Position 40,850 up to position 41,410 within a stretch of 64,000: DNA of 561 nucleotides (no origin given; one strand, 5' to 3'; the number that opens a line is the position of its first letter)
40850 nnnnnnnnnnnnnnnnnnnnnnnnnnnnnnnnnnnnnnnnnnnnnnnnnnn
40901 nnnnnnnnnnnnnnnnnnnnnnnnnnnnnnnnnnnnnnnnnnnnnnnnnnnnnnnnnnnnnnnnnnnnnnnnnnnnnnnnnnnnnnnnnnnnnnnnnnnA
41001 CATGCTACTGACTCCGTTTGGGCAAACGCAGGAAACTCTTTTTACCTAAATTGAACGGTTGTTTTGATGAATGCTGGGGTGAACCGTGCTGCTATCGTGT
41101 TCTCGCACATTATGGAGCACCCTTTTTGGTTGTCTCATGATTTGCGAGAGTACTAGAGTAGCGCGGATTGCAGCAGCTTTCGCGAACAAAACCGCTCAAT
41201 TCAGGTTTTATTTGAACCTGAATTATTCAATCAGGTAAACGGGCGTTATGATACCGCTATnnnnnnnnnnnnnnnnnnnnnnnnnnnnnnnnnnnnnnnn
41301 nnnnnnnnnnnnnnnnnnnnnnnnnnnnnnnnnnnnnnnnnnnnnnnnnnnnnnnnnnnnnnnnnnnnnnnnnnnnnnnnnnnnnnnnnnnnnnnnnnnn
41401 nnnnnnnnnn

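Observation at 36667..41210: Perfect 5-bp flanking duplications on two copies point to transposition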

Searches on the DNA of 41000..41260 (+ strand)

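Call 13: search_rna_families(source=window, start=41000, end=41260, threshold=evalue, max_evalue=10, show_alignments=2)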
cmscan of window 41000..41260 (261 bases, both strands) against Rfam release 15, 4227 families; matches with E-value up to 10: 1.
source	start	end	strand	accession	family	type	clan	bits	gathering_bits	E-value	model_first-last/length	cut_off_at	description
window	41109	41141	+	RF00818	mir-318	Gene; miRNA;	CL00084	15.6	70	2.1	1-69/69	no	mir-318 microRNA precursor family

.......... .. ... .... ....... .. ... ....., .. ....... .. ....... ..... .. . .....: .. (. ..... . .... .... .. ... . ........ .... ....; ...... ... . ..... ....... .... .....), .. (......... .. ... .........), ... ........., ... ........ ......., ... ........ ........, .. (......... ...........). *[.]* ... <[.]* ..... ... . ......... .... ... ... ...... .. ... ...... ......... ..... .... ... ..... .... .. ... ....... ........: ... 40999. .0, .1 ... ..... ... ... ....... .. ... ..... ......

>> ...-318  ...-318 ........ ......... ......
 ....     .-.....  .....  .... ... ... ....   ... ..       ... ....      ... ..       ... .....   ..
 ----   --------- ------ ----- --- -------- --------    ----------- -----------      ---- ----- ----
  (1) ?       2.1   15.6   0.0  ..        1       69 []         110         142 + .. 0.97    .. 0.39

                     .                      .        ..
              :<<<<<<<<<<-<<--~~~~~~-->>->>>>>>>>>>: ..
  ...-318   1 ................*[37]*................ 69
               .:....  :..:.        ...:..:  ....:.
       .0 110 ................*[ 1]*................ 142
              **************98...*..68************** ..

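Call 72: search_dna_similar(query=window:41045-41205:+, collection=plasmids, mode=distant, max_evalue=1, max_rows=10)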
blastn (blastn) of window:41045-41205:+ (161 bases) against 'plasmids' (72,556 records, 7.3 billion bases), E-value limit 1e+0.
Records with a match: 1; places in all: 1; records where one place covers at least 80% of the query: 0.
Best place of each record, by identity: 90-95% 1.
By first word of the organism name: Niveispirillum 1.
By predicted mobility (MOB-suite, as given by PLSDB): non-mobilizable 1.
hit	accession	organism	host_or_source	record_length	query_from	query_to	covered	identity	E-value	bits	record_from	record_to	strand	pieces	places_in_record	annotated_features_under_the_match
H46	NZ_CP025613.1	Niveispirillum cyanobacteriorum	sing cell,cyanobacterial aggregates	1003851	95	121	17%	92.6%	4e-1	41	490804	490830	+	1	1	none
